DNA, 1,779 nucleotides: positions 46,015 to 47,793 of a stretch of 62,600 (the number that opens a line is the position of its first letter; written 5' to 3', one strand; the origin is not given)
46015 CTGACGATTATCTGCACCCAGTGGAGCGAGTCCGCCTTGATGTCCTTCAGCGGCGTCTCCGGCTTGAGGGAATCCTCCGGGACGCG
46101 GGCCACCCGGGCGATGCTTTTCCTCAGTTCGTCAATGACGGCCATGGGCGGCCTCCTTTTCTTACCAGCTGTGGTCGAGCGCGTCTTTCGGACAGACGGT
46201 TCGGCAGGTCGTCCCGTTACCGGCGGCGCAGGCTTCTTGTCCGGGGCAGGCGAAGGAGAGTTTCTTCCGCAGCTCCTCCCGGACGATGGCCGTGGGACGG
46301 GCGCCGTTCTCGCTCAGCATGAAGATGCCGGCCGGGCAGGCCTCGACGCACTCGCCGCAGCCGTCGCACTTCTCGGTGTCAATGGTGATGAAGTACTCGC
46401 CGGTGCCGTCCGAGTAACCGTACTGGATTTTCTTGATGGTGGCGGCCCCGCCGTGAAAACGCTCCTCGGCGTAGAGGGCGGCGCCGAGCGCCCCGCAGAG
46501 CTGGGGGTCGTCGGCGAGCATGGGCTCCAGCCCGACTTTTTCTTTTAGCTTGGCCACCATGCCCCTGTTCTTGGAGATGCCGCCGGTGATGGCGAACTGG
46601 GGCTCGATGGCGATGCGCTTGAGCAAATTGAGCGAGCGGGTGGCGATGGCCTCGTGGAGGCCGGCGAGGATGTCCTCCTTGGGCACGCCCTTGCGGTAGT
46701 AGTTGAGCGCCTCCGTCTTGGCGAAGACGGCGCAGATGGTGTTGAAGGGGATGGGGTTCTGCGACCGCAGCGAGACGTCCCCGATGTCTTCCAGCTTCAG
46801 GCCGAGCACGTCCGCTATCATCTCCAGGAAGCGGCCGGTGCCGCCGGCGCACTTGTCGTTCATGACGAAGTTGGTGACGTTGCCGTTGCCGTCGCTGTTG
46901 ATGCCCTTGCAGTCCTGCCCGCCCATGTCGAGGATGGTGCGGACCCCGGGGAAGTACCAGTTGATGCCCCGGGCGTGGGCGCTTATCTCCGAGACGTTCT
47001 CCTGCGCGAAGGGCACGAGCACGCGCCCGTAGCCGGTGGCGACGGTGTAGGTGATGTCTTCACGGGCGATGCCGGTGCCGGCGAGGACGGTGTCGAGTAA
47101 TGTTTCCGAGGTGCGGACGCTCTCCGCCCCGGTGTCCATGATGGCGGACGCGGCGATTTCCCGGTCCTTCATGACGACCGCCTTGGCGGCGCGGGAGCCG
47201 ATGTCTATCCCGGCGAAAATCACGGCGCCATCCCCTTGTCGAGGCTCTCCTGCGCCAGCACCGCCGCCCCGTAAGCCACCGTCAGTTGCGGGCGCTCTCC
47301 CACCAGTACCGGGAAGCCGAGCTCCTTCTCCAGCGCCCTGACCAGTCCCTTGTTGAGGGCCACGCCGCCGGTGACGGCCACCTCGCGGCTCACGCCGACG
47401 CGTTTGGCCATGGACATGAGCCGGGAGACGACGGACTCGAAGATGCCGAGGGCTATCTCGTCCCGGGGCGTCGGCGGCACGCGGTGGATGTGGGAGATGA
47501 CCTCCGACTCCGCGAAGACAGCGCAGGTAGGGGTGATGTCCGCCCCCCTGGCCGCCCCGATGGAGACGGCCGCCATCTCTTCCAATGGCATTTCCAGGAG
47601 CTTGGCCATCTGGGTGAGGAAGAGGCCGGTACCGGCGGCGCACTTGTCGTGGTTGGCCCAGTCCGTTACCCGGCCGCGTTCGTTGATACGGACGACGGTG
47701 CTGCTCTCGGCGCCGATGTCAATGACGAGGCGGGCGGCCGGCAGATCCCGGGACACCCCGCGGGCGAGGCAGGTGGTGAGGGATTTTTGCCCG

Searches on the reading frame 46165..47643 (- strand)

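Call 11: search_protein_families(library=pfam, proteins=[window:46165-47643:-], max_evalue=0.001)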
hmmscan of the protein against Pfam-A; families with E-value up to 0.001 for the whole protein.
window:46165-47643:- (493 aa): 8 families
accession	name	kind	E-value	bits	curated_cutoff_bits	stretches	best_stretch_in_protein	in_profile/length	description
PF01869.26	BcrAD_BadFG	-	4.2e-60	204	31.5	1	145-392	2-271/271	BadF/BadG/BcrA/BcrD ATPase family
PF00037.32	Fer4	-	1.6e-09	37.6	21.1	1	419-440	1-22/24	4Fe-4S binding domain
PF12837.12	Fer4_6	-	3.5e-08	33.4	25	1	418-440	1-23/24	4Fe-4S binding domain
PF13237.11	Fer4_10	-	1.4e-05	25.3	25.5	1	419-485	2-53/53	4Fe-4S dicluster domain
PF12797.12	Fer4_2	-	1.4e-05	25.1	24.5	1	419-438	3-22/22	4Fe-4S binding domain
PF13187.11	Fer4_9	-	2.4e-05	24.7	27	1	425-488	1-51/52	4Fe-4S dicluster domain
PF12838.12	Fer4_7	-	2.8e-05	24.9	27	1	425-488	1-52/52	4Fe-4S dicluster domain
PF25160.1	LdpA_Fe-S-bd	-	0.0002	21.5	27.6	0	421-440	23-42/49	LdpA Fe-S cluster-binding domain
